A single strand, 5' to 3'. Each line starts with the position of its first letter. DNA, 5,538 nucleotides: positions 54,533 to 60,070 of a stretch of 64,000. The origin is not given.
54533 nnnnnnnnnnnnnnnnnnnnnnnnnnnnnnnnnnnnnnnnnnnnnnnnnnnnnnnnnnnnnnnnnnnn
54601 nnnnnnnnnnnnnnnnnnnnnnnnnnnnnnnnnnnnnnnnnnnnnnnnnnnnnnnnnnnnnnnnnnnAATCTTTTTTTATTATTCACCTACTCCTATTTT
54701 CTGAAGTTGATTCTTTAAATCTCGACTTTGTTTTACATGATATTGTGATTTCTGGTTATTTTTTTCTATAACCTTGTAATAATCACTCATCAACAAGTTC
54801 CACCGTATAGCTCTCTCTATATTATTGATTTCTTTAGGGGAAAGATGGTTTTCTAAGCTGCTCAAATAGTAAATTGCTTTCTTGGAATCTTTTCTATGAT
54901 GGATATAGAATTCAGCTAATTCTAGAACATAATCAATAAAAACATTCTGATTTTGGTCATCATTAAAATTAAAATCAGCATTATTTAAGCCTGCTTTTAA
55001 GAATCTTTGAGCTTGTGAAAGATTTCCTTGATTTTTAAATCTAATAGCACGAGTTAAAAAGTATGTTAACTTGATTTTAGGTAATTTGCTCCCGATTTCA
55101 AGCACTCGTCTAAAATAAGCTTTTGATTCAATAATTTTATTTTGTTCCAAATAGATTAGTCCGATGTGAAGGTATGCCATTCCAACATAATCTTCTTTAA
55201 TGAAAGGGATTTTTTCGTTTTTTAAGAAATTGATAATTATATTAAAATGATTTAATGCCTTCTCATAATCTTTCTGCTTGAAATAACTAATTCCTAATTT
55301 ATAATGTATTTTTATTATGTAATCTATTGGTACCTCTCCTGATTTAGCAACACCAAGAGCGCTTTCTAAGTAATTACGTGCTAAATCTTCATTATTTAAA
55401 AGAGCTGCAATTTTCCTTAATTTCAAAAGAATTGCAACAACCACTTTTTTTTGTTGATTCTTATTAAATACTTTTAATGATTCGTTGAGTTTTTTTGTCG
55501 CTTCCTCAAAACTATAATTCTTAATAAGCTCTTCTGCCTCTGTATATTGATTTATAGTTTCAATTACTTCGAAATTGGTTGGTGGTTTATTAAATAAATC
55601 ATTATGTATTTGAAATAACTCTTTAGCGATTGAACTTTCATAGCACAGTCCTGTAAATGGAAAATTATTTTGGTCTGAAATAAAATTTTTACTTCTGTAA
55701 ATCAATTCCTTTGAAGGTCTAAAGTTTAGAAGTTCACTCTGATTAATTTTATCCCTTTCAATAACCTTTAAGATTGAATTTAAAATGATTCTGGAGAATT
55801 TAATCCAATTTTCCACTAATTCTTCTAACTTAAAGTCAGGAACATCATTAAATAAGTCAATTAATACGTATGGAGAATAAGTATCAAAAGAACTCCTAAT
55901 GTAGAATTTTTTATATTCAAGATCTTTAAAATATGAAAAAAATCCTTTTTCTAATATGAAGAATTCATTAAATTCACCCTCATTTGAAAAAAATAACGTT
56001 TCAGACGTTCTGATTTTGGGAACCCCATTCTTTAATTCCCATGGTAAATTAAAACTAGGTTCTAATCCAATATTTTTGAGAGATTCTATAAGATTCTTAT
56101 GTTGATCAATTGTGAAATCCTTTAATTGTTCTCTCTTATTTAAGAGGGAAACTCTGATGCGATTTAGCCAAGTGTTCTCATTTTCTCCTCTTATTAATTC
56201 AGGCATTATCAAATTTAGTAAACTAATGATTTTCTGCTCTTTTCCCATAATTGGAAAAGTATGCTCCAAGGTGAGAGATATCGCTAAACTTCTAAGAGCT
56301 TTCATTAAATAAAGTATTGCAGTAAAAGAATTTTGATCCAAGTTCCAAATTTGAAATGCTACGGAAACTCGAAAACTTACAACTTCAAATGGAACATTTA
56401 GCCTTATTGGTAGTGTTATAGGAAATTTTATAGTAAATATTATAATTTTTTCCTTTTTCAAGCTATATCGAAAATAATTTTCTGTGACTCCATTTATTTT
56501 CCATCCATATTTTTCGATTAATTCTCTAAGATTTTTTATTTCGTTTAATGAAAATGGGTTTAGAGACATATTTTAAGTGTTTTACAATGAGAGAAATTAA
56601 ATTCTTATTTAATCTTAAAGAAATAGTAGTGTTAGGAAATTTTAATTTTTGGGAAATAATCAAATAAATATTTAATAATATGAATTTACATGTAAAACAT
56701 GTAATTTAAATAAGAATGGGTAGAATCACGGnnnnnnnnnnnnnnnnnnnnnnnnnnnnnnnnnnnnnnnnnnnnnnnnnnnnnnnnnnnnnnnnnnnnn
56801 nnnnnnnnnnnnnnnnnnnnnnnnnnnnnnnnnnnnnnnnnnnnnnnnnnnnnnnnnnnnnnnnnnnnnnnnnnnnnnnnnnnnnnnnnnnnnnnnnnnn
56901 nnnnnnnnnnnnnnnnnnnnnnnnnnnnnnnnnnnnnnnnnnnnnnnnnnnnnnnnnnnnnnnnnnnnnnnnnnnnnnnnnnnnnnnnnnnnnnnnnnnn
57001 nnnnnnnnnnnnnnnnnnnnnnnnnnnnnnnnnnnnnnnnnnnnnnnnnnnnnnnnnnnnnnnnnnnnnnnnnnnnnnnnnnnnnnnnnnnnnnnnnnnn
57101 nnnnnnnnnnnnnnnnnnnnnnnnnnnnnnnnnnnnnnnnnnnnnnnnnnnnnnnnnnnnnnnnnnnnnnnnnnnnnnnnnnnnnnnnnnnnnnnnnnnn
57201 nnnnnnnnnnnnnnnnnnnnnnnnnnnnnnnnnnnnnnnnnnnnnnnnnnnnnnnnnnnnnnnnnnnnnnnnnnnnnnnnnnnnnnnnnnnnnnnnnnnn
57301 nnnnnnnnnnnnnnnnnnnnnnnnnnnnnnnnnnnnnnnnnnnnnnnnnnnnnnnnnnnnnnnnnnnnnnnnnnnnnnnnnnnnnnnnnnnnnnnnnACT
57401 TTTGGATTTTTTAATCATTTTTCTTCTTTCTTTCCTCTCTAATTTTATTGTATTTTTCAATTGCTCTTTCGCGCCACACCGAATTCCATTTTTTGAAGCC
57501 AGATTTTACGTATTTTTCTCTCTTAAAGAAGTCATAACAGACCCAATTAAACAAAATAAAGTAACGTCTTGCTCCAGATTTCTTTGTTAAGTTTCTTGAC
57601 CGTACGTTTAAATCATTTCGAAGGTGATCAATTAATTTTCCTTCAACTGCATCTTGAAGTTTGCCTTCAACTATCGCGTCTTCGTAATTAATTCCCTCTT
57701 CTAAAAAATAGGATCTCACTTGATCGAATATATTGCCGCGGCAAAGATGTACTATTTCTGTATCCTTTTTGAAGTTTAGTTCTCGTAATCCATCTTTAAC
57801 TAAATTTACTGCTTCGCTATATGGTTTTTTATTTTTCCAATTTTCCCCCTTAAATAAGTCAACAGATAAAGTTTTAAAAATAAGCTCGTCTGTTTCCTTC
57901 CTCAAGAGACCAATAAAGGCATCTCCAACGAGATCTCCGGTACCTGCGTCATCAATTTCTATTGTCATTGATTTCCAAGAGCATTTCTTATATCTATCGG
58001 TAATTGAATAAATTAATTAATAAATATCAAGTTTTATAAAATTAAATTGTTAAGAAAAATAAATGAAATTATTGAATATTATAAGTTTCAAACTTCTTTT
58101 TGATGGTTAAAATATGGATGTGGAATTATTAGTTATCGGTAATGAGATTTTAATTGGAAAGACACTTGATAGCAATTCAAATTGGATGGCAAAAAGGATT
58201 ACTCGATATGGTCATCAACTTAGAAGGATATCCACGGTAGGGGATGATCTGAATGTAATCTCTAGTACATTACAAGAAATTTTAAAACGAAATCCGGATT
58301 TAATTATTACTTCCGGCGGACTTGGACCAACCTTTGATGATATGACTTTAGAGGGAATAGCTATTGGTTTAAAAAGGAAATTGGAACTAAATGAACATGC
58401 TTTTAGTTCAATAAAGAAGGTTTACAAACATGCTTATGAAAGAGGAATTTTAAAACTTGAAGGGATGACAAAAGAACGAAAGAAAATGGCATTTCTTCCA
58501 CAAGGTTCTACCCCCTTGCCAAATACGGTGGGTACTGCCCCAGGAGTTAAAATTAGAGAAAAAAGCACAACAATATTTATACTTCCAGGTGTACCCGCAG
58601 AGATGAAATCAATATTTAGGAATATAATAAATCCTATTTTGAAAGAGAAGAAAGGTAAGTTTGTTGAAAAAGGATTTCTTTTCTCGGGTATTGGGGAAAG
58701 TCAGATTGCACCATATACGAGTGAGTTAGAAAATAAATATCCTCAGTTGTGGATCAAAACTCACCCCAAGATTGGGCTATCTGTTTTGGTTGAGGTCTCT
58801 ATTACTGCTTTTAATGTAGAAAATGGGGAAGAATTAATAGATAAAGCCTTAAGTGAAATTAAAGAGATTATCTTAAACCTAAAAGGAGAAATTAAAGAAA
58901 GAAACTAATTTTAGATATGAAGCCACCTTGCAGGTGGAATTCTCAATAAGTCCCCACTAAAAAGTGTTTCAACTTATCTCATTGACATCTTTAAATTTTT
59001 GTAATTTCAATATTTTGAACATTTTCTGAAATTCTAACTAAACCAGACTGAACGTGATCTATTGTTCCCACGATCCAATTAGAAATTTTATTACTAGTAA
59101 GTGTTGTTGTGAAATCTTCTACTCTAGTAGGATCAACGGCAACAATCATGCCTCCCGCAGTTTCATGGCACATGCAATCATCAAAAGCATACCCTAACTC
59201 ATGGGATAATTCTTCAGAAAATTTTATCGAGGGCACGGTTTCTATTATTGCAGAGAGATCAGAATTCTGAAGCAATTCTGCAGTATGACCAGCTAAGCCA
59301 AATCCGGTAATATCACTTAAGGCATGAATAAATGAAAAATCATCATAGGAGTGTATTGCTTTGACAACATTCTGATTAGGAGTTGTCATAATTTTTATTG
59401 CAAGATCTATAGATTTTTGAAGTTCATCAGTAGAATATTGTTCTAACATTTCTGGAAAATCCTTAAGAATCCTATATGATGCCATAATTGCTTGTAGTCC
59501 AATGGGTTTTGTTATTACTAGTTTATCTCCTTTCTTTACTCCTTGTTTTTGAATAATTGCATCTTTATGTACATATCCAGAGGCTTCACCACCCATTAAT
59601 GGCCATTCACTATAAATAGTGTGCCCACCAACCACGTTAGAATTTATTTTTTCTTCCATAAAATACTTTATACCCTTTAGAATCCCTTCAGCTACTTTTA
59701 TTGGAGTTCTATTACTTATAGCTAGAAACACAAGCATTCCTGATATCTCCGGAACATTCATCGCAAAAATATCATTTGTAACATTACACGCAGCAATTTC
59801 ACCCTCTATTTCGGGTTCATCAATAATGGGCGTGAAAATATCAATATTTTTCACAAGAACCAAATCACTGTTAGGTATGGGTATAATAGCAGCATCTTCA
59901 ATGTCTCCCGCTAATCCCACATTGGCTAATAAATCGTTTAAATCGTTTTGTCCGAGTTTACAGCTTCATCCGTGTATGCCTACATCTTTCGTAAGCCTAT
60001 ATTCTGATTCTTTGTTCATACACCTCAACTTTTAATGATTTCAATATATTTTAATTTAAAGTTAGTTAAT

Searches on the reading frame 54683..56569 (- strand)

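Call 21: search_protein_families(library=pfam, proteins=[window:54683-56569:-], max_evalue=0.001)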
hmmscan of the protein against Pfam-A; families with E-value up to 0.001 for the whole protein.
window:54683-56569:- (629 aa): 6 families
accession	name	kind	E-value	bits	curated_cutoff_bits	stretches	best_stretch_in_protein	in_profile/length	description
PF13424.12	TPR_12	-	5.9e-10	39.6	30.1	0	463-530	3-74/77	Tetratricopeptide repeat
PF00515.34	TPR_1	-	1.1e-09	38.1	27.8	1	420-443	2-25/34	Tetratricopeptide repeat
PF07719.23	TPR_2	-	1.3e-09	37.8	27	1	420-443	2-25/34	Tetratricopeptide repeat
PF13174.12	TPR_6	-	3.3e-07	30.9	26.3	0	423-446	4-27/33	Tetratricopeptide repeat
PF13181.12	TPR_8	-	1.1e-05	25.6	25.7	0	465-492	3-30/34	Tetratricopeptide repeat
PF13374.12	TPR_10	-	8.9e-05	22.8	27.5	0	464-492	3-31/42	Tetratricopeptide repeat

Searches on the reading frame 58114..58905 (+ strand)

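Call 21: search_protein_families(library=pfam, proteins=[window:58114-58905:+], max_evalue=0.001)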
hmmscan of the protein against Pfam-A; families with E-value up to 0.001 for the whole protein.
window:58114-58905:+ (264 aa): 1 family
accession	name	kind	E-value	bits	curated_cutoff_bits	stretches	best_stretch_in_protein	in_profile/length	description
PF00994.29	MoCF_biosynth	-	9.8e-33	113.3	26.6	1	5-177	2-143/144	Probable molybdopterin binding domain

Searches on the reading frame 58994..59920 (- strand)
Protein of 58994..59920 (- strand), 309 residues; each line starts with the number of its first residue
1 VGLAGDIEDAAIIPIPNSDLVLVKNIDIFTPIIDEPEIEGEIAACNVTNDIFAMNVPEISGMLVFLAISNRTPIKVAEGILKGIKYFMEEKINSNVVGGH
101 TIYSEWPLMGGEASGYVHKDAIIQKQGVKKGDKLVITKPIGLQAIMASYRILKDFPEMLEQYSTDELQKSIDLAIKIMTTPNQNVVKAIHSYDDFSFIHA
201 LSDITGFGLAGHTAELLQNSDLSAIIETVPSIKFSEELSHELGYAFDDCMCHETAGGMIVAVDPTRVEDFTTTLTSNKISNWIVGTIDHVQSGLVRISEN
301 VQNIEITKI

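Call 22: search_protein_families(library=pfam, proteins=[window:58994-59920:-], max_evalue=0.001)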
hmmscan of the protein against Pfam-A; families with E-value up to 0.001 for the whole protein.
window:58994-59920:- (309 aa): 2 families
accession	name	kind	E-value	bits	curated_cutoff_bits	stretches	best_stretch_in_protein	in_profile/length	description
PF02769.27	AIRS_C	-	1.1e-13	52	23.1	1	129-291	1-149/156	AIR synthase related protein, C-terminal domain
PF00586.29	AIRS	-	6.7e-11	43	24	1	8-115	2-110/112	AIR synthase related protein, N-terminal domain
